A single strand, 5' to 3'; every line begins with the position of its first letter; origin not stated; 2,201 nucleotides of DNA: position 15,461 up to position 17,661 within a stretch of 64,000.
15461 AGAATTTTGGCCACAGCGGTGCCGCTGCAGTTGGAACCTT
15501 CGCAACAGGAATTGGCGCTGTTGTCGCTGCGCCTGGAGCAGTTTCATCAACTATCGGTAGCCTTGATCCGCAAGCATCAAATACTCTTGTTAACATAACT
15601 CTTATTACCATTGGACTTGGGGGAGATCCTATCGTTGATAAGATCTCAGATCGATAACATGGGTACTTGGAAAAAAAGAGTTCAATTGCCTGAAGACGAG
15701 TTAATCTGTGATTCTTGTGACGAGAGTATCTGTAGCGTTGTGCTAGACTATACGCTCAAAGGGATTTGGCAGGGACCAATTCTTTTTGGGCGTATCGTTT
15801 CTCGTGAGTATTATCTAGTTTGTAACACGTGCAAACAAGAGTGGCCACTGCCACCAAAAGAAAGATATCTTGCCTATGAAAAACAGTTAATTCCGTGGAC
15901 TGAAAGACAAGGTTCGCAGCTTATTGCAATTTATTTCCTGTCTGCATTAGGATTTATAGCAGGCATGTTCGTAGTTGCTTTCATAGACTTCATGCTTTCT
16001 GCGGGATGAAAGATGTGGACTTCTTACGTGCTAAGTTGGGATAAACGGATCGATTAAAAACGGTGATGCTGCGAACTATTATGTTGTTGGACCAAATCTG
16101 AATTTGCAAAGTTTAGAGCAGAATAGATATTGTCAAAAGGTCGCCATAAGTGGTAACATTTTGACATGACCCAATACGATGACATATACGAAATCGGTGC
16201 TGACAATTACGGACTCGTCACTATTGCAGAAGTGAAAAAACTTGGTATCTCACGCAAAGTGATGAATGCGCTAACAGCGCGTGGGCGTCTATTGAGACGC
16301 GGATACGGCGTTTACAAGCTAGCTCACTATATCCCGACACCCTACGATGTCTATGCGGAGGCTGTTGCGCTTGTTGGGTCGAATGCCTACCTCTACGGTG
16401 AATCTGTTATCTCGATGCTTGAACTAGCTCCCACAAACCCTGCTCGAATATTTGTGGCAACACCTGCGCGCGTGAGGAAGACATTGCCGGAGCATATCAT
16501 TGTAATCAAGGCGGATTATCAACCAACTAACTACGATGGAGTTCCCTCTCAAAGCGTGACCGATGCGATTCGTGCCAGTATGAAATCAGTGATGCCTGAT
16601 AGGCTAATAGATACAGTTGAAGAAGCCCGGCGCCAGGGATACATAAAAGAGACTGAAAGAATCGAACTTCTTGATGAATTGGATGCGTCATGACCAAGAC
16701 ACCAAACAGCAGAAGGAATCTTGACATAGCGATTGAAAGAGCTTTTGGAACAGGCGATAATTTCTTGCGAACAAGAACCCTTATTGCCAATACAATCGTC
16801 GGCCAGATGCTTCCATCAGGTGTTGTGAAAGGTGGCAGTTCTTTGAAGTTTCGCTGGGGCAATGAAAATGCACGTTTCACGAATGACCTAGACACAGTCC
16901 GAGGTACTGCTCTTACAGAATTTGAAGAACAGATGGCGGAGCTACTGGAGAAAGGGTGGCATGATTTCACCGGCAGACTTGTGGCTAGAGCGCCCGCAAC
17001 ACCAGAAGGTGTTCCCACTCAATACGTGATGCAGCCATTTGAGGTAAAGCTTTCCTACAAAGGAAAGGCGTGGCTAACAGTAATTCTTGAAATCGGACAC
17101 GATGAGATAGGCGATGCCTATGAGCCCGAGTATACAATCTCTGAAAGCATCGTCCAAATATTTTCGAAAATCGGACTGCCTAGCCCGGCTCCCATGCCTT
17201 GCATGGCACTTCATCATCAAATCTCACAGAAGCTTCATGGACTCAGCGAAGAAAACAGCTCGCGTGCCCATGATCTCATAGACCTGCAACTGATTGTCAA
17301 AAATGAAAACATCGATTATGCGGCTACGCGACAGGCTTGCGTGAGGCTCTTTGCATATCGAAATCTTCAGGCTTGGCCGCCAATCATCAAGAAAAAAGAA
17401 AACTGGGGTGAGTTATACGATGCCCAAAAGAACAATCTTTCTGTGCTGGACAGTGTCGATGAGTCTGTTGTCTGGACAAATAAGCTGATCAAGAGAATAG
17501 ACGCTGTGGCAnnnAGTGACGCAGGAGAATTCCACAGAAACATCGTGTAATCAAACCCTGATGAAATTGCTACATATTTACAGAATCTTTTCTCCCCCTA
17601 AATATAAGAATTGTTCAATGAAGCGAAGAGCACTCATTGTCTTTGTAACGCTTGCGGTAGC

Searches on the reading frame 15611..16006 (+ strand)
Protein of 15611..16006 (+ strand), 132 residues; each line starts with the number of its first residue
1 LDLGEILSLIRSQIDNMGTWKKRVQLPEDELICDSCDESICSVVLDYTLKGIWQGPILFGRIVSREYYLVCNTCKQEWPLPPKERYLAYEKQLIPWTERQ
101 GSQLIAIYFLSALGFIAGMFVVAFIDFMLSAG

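Call 6: search_protein_families(library=pfam, proteins=[window:15611-16006:+], max_evalue=1)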
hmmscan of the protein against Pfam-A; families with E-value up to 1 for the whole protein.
window:15611-16006:+ (132 aa): 7 families
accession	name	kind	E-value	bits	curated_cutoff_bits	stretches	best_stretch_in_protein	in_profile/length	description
PF23546.1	Zn_ribbon_TOP3B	-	0.0016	18.5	27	1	63-82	20-39/40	DNA topoisomerase 3-beta zinc ribbon domain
PF08394.17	Arc_trans_TRASH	-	0.0037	17.8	27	1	46-77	4-34/43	Archaeal TRASH domain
PF08274.17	Zn_Ribbon_YjdM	-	0.024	15.1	30.8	1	69-79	20-30/30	PhnA Zinc-Ribbon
PF14471.11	DUF4428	-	0.034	14.4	27.8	0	28-47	18-37/51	Domain of unknown function (DUF4428)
PF23146.2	Zf_IFT144_1st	-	0.041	14.2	27.5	1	25-36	13-24/25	IFT144, first zinc finger domain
PF24859.1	FdhE_central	-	0.12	13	27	1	67-79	24-36/39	FdhE, central domain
PF03966.22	Trm112p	-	0.18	12.2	22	0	69-92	8-18/40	Trm112p-like protein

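Call 7: search_protein_families(library=ncbifam, proteins=[window:15611-16006:+], max_evalue=1)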
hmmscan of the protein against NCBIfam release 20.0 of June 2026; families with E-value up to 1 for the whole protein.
window:15611-16006:+ (132 aa): 0 families

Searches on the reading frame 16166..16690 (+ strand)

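Call 51: search_protein_families(library=padloc, proteins=[window:16166-16690:+], max_evalue=0.01)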
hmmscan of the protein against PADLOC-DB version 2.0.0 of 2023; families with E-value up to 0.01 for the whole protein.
window:16166-16690:+ (175 aa): 14 families
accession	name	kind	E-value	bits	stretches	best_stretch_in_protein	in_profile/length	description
PDLC02256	AbiEi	-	6.9e-53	177.2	1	1-172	1-172/174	AbiEi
PDLC02228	AbiEi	-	9.4e-44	147.3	1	2-167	25-189/216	AbiEi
PDLC02249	AbiEi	-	3.2e-17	60.9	1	2-163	3-167/184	AbiEi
PDLC02260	AbiEi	-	7.8e-15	52.9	1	3-107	3-107/131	AbiEi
PDLC02225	AbiEi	-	2.9e-09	34.9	1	1-110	4-107/198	AbiEi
PDLC02231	AbiEi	-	8.7e-09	33.5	1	5-60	8-63/280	AbiEi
PDLC02265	AbiEi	-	3.8e-08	31.3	1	3-106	3-104/198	AbiEi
PDLC02226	AbiEi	-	6.9e-06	24.1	1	30-153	35-165/202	AbiEi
PDLC02283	AbiEi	-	1.5e-05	22.8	1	12-106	14-107/201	AbiEi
PDLC02244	AbiEi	-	5.2e-05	20.7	1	8-53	11-56/292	AbiEi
PDLC02239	AbiEi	-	0.00018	19.3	1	19-106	13-99/195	AbiEi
PDLC02259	AbiEi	-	0.00024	18.6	1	18-54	2-38/191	AbiEi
PDLC02263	AbiEi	-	0.00034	18.5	1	3-112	49-157/244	AbiEi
PDLC02248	AbiEi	-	0.0028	15.4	1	1-62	1-62/198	AbiEi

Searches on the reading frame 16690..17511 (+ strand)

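Call 51: search_protein_families(library=padloc, proteins=[window:16690-17511:+], max_evalue=0.01)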
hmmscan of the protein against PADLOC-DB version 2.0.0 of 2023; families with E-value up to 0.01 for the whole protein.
window:16690-17511:+ (274 aa): 12 families
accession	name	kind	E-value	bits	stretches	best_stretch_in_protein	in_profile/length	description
PDLC02295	AbiEii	-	3.2e-104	345.9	1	7-272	2-260/261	AbiEii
PDLC02327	AbiEii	-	2.4e-58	194.5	1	5-176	2-166/166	AbiEii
PDLC02301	AbiEii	-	2.8e-53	179.4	1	2-272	12-290/291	AbiEii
PDLC02325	AbiEii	-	4.6e-34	114.9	1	172-272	1-100/102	AbiEii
PDLC02291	AbiEii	-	1.6e-23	81.5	1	45-268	57-265/310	AbiEii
PDLC02314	AbiEii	-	1e-14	52.5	1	45-267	54-269/290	AbiEii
PDLC02318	AbiEii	-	1.8e-07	28.8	1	45-218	43-198/280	AbiEii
PDLC02288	AbiEii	-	3.7e-07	27.3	1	188-235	189-236/294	AbiEii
PDLC02319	AbiEii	-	8.9e-05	20.3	1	177-226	135-186/241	AbiEii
PDLC02329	AbiEii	-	0.00013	19.4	1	171-268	173-274/294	AbiEii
PDLC02320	AbiEii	-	0.00091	17.2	1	190-226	51-89/147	AbiEii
PDLC02306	AbiEii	-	0.003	15.2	1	44-215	41-217/280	AbiEii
